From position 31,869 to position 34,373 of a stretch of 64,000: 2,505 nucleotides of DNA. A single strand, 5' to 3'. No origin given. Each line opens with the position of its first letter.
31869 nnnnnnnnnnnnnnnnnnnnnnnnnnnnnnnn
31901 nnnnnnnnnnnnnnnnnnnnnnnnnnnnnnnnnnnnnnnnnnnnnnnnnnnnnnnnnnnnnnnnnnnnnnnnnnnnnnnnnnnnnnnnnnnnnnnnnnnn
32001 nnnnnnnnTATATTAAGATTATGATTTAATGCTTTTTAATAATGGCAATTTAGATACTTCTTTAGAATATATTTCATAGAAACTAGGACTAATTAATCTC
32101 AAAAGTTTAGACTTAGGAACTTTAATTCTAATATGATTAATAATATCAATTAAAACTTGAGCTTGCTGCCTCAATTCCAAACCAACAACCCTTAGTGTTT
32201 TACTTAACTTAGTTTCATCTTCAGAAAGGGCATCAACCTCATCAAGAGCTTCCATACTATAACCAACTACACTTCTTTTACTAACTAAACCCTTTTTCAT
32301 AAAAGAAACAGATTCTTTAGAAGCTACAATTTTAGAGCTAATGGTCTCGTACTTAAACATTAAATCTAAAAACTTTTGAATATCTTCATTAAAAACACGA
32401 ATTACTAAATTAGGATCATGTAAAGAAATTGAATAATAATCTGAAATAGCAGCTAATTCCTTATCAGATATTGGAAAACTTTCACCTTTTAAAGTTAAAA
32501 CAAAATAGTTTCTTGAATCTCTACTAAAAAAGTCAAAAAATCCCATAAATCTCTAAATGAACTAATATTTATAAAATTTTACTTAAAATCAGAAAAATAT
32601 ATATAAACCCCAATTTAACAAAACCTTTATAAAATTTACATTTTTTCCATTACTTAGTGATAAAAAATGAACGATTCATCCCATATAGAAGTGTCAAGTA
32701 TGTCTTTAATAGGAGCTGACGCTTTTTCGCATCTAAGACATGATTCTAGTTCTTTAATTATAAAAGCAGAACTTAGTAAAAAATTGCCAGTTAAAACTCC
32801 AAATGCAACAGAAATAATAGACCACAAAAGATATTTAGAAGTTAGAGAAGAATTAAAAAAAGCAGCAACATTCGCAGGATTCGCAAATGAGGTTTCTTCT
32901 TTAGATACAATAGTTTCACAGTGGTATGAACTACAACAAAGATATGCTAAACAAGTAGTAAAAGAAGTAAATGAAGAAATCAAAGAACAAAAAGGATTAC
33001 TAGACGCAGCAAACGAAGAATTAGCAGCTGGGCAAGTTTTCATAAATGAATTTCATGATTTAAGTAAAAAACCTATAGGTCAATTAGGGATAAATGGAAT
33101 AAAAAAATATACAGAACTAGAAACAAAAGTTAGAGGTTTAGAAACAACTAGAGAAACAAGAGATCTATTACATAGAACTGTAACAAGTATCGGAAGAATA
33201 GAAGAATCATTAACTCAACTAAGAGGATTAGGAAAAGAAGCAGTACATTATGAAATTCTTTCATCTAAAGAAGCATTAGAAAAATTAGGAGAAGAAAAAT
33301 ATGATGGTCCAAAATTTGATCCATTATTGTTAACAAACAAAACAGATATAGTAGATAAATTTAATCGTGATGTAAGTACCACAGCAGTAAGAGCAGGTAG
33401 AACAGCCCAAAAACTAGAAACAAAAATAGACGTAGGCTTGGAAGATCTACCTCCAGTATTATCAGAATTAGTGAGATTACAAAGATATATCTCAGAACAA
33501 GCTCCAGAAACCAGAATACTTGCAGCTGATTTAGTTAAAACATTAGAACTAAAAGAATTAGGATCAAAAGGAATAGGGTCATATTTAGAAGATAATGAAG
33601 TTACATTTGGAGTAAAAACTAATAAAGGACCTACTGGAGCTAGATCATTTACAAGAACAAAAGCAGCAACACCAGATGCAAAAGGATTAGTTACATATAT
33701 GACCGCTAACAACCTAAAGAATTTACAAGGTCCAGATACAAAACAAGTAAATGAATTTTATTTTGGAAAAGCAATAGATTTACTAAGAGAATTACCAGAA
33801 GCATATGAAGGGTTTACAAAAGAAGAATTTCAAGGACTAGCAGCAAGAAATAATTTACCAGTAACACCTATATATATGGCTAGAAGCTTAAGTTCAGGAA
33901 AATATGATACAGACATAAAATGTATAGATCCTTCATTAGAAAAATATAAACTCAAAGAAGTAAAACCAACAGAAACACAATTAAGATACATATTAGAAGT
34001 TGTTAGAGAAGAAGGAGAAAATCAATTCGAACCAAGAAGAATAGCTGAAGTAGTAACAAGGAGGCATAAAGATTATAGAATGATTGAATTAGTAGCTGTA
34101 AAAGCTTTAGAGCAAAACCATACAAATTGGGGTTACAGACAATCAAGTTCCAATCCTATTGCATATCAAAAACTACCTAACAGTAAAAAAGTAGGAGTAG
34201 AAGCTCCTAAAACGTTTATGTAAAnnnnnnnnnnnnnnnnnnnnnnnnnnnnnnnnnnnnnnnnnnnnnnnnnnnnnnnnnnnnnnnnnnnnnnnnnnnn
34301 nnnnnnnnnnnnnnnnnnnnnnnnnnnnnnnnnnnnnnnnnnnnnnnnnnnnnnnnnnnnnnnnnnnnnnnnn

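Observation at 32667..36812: Block of three large unknown proteins, one with a transglutaminase-like Cys-His-Asp core, with atypical composition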

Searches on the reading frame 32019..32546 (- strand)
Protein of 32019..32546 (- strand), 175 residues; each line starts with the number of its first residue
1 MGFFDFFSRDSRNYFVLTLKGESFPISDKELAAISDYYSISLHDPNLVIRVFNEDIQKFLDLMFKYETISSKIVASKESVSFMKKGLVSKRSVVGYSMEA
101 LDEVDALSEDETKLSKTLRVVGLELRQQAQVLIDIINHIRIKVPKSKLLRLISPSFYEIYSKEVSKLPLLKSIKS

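Call 3: search_protein_families(library=pfam, proteins=[window:32019-32546:-], max_evalue=1)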
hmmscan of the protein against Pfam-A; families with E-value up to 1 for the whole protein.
window:32019-32546:- (175 aa): 1 family
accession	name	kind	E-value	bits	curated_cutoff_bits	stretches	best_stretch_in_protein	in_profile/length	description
PF04048.20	Sec8_N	-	0.014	15.8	26.8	1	50-119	58-127/142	Exocyst complex component Sec8 N-terminal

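Call 4: search_protein_families(library=phrogs, proteins=[window:32019-32546:-], max_evalue=1)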
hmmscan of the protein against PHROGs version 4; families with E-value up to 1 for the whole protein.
window:32019-32546:- (175 aa): 3 families
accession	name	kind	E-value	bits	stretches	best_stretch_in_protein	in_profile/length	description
phrog_33571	-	unknown function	0.043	14.7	1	12-76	70-133/161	-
phrog_5329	-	unknown function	0.049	14.1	1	2-72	83-151/219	-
phrog_2504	-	unknown function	0.13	13.6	1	112-147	83-118/123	-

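Call 5: search_protein_families(library=ncbifam, proteins=[window:32019-32546:-], max_evalue=1)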
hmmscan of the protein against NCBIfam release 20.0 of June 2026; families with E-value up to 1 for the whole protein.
window:32019-32546:- (175 aa): 0 families

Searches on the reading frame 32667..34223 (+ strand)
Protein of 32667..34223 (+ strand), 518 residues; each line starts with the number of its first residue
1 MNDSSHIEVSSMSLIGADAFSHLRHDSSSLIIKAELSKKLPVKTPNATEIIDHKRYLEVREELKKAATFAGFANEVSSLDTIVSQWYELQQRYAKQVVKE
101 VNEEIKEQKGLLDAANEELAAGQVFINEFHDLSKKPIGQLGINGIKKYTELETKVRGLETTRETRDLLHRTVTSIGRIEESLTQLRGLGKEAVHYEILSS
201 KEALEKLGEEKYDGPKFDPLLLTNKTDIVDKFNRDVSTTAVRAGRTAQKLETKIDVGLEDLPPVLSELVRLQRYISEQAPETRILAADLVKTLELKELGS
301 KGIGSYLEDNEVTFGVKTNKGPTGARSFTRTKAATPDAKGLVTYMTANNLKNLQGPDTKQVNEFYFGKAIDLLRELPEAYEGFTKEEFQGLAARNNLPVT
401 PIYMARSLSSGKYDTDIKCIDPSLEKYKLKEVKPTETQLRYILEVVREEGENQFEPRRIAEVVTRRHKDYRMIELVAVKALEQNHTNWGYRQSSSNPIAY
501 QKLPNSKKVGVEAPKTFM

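Call 3: search_protein_families(library=pfam, proteins=[window:32667-34223:+], max_evalue=1)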
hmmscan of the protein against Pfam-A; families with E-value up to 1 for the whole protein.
window:32667-34223:+ (518 aa): 2 families
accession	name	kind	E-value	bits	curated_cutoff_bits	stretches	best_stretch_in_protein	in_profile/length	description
PF09447.15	Cnl2_NKP2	-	0.13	12.8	27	1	55-108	7-63/65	Cnl2/NKP2 family protein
PF12290.13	DUF3802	-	0.17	12.8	26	1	77-134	44-103/111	Protein of unknown function (DUF3802)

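Call 4: search_protein_families(library=phrogs, proteins=[window:32667-34223:+], max_evalue=1)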
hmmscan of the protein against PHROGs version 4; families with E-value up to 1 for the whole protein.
window:32667-34223:+ (518 aa): 3 families
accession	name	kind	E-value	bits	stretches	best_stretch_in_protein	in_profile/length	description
phrog_28491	-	unknown function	0.067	14.5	1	52-105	9-62/74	-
phrog_6716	-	unknown function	0.46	11.4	1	432-484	50-100/104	-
phrog_736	-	unknown function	0.95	10.6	0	146-197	50-98/112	-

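Call 5: search_protein_families(library=ncbifam, proteins=[window:32667-34223:+], max_evalue=1)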
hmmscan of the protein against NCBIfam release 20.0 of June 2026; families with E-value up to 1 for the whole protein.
window:32667-34223:+ (518 aa): 0 families

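Call 12: find_homologous_proteins(query=window:32667-34220:+)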
Query window:32667-34220:+ (518 aa): 1 proteins with E <= 0.001 among 8000 candidates.
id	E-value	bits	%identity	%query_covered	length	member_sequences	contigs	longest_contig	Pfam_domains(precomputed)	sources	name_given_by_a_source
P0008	2.0e-84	302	37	95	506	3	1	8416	-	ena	-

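Call 25: search_solved_structures(query=A2, max_evalue=10)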
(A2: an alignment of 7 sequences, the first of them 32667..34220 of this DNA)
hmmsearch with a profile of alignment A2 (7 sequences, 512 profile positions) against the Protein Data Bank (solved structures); distinct sequences matched with E-value up to 10: 1.
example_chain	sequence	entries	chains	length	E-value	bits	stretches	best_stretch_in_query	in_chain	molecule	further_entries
7l85_B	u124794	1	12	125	1.7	10.3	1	272-310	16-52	BG505 SOSIP-T33-31B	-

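Call 98: search_protein_families(library=pfam, alignment_id=A5, max_evalue=1)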
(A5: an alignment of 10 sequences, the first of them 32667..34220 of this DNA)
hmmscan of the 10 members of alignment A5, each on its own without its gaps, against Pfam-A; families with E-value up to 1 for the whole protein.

A. member 1, window:32667-34220:+ (518 aa): 2 families
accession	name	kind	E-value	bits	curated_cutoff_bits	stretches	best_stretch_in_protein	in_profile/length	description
PF09447.15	Cnl2_NKP2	-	0.13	12.8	27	1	55-108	7-63/65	Cnl2/NKP2 family protein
PF12290.13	DUF3802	-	0.17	12.8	26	1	77-134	44-103/111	Protein of unknown function (DUF3802)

B. families by the number of members that match (of 10 scanned): 13 families
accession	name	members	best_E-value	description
PF00392.27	GntR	1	0.042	Bacterial regulatory proteins, gntR family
PF07160.18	SKA1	1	0.054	Spindle and kinetochore-associated protein 1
PF10158.14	LOH1CR12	1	0.078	Tumour suppressor protein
PF05859.17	Mis12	1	0.098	Mis12 protein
PF09447.15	Cnl2_NKP2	1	0.13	Cnl2/NKP2 family protein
PF16566.10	CREPT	1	0.15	Cell-cycle alteration and expression-elevated protein in tumour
PF02601.20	Exonuc_VII_L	1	0.16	Exonuclease VII, large subunit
PF12290.13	DUF3802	1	0.17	Protein of unknown function (DUF3802)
PF12923.12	RRP7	1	0.24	Ribosomal RNA-processing protein 7 (RRP7) C-terminal domain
PF18679.7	HTH_57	1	0.25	ThcOx helix turn helix domain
PF12397.13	U3snoRNP10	1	0.32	U3 small nucleolar RNA-associated protein 10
PF13851.11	GAS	1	0.62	Growth-arrest specific micro-tubule binding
PF17675.6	APG6_N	1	0.86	Apg6 coiled-coil region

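Call 99: search_protein_families(library=padloc, proteins=[window:32667-34220:+], max_evalue=0.1)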
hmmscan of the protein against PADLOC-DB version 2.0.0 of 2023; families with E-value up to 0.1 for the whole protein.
window:32667-34220:+ (518 aa): 0 families
